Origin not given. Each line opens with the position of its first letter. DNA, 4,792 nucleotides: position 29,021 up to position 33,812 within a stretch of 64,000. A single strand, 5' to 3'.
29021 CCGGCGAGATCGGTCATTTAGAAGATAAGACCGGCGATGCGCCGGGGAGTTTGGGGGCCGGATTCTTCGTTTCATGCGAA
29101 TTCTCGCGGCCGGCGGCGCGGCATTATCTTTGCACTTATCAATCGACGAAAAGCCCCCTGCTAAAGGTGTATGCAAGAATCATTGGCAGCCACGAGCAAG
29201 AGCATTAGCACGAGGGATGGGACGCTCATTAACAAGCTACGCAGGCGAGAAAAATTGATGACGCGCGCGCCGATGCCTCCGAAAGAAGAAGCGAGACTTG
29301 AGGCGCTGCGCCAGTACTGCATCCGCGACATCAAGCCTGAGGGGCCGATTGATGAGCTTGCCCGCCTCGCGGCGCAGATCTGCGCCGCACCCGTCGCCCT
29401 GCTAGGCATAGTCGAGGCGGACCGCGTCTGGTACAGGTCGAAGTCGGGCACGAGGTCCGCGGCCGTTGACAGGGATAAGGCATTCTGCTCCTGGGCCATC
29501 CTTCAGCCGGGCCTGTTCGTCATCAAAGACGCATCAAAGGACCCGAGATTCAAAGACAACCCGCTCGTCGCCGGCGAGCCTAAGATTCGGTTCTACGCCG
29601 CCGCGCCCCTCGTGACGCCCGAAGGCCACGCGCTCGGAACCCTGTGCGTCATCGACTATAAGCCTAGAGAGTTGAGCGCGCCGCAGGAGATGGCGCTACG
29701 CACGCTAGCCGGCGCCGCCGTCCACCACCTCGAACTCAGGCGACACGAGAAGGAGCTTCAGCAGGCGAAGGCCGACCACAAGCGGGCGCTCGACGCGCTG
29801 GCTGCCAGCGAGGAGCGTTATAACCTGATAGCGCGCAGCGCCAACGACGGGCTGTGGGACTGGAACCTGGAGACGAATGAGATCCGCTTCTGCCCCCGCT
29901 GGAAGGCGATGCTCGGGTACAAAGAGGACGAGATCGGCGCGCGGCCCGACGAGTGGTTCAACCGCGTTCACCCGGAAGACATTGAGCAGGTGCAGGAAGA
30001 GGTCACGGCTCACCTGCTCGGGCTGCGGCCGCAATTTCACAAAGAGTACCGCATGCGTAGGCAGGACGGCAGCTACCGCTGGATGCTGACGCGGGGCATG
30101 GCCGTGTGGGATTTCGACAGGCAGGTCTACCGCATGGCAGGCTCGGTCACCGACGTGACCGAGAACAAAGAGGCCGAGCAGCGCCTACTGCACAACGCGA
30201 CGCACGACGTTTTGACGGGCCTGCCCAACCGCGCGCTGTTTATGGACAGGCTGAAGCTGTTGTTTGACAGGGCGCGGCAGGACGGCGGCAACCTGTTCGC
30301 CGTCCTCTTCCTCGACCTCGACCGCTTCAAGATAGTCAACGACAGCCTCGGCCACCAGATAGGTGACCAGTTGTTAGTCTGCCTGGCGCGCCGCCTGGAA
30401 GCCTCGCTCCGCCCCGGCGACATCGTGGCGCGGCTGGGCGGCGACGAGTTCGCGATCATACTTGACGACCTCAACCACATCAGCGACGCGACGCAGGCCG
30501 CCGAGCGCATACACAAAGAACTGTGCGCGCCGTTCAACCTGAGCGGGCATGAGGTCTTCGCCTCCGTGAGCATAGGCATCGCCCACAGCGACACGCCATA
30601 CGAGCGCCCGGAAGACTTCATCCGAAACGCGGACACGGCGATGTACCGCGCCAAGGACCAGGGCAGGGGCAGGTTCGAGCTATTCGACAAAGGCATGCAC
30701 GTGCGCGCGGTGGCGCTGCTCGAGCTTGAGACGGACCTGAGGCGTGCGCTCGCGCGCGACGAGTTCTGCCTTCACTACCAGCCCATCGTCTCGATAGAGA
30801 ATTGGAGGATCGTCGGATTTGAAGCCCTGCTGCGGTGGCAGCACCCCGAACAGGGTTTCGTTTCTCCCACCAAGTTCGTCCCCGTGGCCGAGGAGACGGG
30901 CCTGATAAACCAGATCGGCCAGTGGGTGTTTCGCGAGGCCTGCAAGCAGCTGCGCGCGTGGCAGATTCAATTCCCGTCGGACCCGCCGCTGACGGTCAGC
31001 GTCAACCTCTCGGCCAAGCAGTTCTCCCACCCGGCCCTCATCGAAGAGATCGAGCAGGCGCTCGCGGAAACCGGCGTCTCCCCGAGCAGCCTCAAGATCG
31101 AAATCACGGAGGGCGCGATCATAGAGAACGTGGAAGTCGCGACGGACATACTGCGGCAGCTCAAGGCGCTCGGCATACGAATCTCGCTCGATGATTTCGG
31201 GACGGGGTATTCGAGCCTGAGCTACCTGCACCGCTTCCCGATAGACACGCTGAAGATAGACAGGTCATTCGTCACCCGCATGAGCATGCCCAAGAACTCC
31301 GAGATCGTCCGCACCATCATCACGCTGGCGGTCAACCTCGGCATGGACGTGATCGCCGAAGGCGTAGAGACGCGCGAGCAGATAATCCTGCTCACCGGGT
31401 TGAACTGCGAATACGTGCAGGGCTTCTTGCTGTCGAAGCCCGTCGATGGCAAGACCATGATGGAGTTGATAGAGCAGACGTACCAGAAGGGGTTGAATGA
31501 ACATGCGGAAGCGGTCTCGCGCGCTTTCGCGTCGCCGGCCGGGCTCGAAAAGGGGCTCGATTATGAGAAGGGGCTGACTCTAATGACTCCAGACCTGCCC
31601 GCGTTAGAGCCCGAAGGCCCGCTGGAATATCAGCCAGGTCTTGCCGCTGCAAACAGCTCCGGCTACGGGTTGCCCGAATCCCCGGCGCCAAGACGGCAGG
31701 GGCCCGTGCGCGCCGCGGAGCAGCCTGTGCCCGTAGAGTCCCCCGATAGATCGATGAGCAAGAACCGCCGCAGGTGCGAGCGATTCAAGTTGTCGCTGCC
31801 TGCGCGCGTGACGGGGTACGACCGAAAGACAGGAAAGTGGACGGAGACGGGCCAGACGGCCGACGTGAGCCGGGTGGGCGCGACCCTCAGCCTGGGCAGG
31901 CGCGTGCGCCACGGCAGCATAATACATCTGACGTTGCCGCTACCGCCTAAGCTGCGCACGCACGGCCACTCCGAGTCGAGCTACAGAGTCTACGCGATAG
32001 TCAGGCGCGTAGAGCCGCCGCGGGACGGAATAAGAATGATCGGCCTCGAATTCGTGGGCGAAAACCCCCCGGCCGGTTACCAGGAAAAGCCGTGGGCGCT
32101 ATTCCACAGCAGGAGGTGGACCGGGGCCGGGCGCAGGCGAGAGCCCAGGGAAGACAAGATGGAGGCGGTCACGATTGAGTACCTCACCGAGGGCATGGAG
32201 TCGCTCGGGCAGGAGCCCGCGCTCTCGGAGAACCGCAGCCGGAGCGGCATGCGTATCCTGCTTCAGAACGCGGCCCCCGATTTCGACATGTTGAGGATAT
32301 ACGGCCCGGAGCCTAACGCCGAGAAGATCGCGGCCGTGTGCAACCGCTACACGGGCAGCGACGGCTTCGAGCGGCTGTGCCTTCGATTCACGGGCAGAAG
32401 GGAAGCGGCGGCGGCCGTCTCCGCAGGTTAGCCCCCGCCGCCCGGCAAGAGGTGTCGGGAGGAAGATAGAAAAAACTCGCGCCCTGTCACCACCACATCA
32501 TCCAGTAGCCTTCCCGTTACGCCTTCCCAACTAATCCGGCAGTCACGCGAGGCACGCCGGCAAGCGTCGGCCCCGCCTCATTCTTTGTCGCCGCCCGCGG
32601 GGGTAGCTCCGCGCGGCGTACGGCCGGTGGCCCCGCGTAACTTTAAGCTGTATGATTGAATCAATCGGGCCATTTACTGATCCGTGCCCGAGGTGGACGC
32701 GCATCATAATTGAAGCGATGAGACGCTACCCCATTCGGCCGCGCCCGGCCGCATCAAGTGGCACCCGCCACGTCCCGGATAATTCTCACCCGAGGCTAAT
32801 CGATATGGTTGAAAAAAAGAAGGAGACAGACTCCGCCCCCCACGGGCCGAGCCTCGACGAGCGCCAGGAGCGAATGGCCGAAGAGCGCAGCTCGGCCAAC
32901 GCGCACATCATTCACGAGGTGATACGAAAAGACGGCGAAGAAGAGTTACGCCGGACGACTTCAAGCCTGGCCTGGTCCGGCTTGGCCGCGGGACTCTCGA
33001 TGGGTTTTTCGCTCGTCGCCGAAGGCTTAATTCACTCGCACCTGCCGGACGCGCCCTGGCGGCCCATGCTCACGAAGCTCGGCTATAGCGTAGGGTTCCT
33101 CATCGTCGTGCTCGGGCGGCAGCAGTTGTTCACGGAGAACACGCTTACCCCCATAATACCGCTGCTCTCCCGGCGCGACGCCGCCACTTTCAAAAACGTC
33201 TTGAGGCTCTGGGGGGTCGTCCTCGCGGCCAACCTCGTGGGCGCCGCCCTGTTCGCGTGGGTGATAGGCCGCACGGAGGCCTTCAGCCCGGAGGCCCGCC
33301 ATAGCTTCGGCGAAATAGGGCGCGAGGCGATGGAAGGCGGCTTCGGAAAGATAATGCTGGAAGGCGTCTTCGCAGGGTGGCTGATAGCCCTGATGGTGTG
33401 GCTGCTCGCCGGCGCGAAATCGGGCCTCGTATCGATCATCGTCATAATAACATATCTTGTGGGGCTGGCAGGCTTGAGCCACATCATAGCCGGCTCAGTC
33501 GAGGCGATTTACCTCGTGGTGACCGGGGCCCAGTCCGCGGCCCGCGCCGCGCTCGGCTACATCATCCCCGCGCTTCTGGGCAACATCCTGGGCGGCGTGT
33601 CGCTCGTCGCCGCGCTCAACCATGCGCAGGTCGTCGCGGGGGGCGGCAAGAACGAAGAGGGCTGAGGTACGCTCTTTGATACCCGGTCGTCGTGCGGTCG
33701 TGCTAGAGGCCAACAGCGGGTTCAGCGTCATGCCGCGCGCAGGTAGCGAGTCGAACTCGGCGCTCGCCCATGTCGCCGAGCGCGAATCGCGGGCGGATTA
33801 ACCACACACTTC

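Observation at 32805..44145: Contiguous C1-oxidation / respiration supercluster: FNT channel - XoxF - XoxJ - cytochrome c - caa3 oxidase (coxB, ctaD, coxC, small subunit, ctaG) - YVTN propeller - NUDIX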

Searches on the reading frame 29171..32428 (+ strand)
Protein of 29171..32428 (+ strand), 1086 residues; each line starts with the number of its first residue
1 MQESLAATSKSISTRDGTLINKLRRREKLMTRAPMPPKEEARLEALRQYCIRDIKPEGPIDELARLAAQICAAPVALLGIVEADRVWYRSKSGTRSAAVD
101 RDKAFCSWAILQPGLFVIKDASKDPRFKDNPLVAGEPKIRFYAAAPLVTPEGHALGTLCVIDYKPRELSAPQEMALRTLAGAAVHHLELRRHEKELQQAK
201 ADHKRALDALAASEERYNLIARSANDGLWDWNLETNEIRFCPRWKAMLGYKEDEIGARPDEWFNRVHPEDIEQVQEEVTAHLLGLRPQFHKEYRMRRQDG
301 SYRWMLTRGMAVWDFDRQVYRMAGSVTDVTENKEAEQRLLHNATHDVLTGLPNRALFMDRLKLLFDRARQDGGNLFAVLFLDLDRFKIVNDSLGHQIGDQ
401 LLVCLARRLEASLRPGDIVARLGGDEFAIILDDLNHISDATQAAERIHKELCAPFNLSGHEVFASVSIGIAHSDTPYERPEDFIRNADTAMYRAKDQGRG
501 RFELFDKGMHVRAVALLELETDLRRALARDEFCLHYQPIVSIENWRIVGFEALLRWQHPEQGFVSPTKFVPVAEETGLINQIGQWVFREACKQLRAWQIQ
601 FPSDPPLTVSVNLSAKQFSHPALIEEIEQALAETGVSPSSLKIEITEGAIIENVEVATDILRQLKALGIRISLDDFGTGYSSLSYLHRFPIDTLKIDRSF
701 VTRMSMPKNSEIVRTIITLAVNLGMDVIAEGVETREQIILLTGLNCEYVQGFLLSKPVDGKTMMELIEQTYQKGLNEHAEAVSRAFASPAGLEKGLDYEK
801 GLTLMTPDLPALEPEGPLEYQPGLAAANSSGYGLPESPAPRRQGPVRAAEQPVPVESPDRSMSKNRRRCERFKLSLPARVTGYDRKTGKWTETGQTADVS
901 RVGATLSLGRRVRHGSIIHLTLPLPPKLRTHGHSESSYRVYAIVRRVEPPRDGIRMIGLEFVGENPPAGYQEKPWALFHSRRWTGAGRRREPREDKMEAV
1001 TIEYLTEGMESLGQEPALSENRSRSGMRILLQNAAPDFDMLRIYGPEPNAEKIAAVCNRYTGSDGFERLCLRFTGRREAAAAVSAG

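Call 6: search_protein_families(library=pfam, proteins=[window:29171-32428:+], max_evalue=0.001)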
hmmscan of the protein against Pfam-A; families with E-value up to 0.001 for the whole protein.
window:29171-32428:+ (1086 aa): 7 families
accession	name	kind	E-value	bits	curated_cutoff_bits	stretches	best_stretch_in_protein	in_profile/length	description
PF00563.25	EAL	-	1.5e-81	273.7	31.3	1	522-757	3-236/236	EAL domain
PF00990.26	GGDEF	-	1.7e-49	168.1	23.8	1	343-500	1-160/161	Diguanylate cyclase, GGDEF domain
PF08447.18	PAS_3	-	2e-21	76.5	25.6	1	242-325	6-88/89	PAS fold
PF01590.32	GAF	-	2.1e-10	41.7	22.4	1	61-181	7-127/133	GAF domain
PF07238.19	PilZ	-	3.7e-09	37.3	22.5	1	865-963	1-87/102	PilZ domain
PF13185.12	GAF_2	-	7.1e-07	30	28.6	1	62-184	10-132/136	GAF domain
PF13426.13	PAS_9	-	8.8e-05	23.2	27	1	242-331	18-103/103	PAS domain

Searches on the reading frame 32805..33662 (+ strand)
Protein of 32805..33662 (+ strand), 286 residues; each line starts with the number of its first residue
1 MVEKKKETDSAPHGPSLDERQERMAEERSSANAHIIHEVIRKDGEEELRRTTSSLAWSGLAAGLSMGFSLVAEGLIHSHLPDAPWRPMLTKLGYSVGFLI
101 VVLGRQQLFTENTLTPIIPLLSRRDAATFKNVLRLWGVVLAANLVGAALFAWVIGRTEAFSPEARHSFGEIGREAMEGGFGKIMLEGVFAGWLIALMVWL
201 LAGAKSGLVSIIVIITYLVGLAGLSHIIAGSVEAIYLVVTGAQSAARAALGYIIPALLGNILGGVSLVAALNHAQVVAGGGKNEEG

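Call 4: search_protein_families(library=pfam, proteins=[window:32805-33662:+], max_evalue=0.01)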
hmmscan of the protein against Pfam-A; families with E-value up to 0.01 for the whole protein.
window:32805-33662:+ (286 aa): 1 family
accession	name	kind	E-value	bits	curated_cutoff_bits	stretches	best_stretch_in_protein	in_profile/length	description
PF01226.23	Form_Nir_trans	-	2.2e-50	171.7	34.6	1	36-273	2-239/240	Formate/nitrite transporter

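Call 5: search_protein_families(library=ncbifam, proteins=[window:32805-33662:+], max_evalue=0.01)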
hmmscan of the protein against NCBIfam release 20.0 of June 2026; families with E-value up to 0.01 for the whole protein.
window:32805-33662:+ (286 aa): 2 families
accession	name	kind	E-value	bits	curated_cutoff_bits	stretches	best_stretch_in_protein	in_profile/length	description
TIGR00790.1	fnt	subfamily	6.7e-22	78.2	232.3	1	52-272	6-233/239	formate/nitrite family transporter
TIGR04060.1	formate_focA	equivalog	3.8e-14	52.5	290.1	1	51-229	18-200/268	formate transporter FocA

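Call 66: search_solved_structures(query=window:32805-33662:+, max_evalue=0.001, show_alignments=1)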
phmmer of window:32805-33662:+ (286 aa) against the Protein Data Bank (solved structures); distinct sequences matched with E-value up to 0.001: 3.
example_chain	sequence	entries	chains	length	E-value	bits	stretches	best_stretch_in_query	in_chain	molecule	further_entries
6vqq_A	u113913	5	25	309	1.7e-08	37.6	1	57-267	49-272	Formate-nitrite transporter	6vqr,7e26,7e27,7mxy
3kly_A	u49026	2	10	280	1.3e-07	34.7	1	55-264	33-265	Putative formate transporter 1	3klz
9v2a_A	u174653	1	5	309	1e-05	28.5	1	59-270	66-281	Low-CO2 inducible protein LCIA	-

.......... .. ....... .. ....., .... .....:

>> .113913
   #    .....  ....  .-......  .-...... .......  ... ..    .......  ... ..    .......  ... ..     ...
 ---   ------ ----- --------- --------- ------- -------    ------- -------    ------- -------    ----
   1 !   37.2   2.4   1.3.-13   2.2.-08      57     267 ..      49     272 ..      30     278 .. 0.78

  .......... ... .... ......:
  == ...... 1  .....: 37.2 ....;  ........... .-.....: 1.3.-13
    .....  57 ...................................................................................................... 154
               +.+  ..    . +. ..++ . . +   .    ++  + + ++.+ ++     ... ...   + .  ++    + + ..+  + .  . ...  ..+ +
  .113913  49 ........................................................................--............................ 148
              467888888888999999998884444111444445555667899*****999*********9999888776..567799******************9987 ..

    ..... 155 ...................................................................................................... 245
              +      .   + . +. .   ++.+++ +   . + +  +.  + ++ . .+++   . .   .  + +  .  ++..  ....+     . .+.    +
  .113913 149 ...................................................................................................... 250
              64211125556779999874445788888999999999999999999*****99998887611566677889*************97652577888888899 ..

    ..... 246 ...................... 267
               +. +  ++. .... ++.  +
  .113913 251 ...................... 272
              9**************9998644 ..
